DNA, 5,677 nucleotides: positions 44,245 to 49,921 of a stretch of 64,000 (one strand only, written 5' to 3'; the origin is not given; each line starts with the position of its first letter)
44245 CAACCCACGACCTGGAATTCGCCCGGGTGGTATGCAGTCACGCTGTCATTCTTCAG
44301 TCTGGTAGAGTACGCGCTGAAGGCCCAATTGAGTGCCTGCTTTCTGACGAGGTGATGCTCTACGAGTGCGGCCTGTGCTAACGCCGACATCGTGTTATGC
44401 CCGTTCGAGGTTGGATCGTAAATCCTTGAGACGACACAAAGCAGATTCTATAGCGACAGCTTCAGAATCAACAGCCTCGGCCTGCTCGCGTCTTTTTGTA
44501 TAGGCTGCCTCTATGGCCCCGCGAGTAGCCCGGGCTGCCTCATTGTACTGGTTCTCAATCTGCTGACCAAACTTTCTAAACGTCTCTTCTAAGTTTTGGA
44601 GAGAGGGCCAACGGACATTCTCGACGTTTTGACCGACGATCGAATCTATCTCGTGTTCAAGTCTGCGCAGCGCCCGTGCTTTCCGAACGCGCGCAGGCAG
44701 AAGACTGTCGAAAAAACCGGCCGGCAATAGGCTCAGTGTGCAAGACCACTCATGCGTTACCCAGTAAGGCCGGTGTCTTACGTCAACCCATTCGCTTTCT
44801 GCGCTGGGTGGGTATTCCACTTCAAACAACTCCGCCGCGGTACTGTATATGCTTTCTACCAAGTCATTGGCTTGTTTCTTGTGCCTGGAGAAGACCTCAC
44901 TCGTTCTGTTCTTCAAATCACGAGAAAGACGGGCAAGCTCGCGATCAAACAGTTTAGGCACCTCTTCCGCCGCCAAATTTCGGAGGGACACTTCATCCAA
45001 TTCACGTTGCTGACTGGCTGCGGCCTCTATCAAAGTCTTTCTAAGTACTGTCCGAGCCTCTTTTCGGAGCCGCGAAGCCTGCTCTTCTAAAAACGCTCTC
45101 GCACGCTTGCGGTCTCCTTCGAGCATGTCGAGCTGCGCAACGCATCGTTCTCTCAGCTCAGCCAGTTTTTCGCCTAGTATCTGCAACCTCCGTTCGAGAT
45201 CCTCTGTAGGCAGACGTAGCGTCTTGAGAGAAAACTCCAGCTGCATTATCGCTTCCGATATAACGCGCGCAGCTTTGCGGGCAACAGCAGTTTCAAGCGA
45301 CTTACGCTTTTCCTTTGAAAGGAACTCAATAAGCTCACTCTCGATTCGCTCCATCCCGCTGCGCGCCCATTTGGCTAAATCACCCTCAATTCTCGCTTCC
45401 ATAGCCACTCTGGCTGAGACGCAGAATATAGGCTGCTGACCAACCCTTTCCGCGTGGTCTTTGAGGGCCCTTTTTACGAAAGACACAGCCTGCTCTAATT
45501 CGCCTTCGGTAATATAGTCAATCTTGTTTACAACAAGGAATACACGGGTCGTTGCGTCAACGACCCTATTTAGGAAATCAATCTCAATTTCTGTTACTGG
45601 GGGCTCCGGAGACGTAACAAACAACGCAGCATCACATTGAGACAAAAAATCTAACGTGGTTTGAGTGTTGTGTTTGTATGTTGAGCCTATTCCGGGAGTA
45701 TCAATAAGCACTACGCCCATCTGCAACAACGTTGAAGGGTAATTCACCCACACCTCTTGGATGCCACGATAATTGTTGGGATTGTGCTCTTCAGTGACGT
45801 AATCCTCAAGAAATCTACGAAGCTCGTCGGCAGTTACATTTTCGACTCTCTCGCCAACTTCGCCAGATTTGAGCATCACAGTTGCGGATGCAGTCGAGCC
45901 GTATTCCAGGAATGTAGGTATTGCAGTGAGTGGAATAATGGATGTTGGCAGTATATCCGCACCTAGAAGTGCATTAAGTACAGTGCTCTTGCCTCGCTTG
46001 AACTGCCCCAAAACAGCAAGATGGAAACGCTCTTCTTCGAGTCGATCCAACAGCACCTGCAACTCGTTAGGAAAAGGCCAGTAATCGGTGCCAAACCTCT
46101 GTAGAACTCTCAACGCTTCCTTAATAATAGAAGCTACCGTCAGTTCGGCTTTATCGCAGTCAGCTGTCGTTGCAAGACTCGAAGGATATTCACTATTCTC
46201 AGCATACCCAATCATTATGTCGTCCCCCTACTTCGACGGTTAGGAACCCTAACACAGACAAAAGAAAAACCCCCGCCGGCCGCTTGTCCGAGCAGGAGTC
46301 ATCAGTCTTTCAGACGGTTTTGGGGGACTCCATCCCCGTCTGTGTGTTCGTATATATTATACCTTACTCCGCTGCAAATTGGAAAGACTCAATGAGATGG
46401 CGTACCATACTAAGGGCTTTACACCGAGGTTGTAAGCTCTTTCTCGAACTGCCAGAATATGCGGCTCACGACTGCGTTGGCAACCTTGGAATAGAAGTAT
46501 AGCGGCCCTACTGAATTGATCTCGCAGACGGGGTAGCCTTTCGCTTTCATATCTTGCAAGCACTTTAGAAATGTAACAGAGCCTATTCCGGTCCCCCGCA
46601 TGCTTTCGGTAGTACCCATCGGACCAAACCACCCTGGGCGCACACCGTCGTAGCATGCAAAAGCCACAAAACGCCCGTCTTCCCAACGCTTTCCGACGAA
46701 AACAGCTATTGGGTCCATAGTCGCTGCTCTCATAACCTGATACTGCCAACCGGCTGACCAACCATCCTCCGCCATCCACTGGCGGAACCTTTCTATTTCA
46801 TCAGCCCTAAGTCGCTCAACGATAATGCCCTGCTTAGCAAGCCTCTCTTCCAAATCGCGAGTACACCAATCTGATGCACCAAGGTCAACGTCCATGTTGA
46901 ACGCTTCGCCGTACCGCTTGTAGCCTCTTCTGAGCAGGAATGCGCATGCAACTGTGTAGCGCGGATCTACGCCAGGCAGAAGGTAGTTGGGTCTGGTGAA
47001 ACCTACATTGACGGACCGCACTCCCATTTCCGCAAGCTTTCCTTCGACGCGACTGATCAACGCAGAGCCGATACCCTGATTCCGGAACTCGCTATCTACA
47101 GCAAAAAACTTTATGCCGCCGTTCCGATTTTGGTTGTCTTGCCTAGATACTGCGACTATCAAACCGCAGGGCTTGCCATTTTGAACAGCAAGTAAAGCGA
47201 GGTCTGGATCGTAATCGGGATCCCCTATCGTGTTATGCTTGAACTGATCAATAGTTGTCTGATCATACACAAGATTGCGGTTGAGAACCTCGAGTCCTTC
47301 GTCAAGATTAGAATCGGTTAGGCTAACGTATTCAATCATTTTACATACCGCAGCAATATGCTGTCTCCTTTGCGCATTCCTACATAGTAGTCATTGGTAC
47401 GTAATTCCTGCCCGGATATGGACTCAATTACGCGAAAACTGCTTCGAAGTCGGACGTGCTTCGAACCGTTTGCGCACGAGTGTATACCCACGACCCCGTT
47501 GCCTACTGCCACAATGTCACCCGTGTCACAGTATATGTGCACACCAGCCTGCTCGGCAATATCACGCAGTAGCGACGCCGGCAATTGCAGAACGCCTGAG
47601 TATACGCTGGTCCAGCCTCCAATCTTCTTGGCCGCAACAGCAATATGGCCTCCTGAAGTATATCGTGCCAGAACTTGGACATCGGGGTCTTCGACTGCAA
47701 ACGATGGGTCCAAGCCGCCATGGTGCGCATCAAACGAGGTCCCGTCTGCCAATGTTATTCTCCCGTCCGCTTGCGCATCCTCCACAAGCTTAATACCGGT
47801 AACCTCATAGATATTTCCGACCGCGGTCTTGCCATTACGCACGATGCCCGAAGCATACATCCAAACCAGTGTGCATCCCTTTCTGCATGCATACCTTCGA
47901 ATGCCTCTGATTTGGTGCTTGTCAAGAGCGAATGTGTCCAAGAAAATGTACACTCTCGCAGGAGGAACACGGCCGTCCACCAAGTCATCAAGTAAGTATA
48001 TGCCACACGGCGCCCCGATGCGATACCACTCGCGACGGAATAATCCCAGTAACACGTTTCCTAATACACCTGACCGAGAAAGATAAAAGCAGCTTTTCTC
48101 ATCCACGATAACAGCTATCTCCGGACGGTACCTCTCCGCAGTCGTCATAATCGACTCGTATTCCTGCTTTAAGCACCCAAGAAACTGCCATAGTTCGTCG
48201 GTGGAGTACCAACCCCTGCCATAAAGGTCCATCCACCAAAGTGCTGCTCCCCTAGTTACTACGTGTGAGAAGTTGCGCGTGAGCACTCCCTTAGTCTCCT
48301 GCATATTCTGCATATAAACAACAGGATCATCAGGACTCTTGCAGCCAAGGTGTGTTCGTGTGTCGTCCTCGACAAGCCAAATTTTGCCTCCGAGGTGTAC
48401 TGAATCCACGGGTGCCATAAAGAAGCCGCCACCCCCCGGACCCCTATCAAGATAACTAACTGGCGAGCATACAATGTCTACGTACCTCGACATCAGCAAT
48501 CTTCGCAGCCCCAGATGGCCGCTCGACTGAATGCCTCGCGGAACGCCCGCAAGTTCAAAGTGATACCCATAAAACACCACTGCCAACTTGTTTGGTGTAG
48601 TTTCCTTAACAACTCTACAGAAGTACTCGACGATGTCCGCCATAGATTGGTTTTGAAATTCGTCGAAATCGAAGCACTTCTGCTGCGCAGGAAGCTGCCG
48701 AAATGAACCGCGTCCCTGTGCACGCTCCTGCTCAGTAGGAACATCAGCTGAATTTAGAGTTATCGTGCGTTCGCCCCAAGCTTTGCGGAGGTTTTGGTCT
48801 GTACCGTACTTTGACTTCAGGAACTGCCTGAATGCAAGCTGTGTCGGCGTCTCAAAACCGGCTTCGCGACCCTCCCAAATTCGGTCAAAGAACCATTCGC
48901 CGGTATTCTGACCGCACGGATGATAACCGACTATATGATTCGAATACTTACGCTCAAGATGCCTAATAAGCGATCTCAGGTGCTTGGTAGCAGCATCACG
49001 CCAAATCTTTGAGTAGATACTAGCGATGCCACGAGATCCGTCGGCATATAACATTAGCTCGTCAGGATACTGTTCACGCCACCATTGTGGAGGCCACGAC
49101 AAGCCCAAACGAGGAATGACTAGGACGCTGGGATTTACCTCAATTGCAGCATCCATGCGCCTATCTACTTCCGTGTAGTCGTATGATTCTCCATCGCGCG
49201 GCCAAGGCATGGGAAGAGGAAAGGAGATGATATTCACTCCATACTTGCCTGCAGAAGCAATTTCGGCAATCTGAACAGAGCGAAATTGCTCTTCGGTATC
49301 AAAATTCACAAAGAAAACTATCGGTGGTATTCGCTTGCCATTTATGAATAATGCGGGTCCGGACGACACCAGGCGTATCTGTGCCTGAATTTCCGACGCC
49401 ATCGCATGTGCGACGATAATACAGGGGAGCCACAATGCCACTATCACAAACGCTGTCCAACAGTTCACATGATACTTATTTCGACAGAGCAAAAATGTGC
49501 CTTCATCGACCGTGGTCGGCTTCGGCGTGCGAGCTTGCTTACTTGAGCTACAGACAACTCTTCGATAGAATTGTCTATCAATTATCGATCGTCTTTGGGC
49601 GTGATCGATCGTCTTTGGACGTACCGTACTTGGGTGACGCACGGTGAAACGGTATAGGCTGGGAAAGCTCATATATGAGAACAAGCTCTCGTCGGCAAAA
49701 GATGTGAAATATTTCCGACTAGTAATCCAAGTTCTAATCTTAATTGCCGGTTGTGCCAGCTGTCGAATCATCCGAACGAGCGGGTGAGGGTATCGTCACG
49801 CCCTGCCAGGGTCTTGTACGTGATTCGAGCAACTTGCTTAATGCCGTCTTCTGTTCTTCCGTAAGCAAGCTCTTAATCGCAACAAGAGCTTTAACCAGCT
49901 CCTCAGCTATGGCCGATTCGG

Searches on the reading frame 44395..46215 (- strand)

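Call 92: search_protein_families(library=pfam, proteins=[window:44395-46215:-], max_evalue=0.00001)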
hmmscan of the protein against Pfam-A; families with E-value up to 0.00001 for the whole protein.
window:44395-46215:- (606 aa): 3 families
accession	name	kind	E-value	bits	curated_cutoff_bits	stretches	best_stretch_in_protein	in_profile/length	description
PF00350.29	Dynamin_N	-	3.1e-31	109.1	27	1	66-231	1-166/168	Dynamin family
PF00009.33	GTP_EFTU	-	2.1e-09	37.7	26.5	1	166-272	69-173/188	Elongation factor Tu GTP binding domain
PF01926.29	MMR_HSR1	-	1.3e-07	32.2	21.9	1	66-231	2-113/113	50S ribosome-binding GTPase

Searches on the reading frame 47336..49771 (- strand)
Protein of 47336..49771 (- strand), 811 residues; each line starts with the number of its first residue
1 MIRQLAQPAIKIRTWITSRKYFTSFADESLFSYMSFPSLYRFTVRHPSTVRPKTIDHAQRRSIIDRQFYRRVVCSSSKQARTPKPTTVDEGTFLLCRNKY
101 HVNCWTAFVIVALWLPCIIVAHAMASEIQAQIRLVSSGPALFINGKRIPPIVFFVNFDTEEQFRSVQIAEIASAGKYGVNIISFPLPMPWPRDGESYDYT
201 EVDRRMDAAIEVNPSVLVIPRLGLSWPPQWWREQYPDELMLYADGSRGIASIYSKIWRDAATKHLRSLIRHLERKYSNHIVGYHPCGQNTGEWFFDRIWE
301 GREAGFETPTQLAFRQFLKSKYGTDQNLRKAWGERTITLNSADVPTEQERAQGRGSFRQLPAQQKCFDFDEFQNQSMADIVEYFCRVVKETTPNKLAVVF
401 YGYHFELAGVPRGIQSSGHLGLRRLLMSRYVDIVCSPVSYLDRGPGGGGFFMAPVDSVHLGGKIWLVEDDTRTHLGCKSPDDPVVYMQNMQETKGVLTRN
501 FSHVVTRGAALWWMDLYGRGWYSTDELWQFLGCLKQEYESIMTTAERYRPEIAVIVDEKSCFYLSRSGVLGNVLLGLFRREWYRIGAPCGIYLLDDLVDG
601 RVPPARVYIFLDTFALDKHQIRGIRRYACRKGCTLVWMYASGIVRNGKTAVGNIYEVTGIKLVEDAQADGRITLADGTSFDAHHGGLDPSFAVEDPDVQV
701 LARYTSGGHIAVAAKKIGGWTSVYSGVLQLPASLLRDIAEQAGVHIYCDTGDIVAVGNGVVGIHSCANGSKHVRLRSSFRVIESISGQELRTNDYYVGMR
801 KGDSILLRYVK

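Call 92: search_protein_families(library=pfam, proteins=[window:47336-49771:-], max_evalue=0.00001)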
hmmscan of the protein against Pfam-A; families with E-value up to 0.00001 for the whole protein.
window:47336-49771:- (811 aa): 1 family
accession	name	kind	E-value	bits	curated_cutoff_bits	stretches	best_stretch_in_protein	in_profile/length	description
PF02449.21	Glyco_hydro_42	-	5.1e-10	39.7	21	1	184-395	32-231/376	Beta-galactosidase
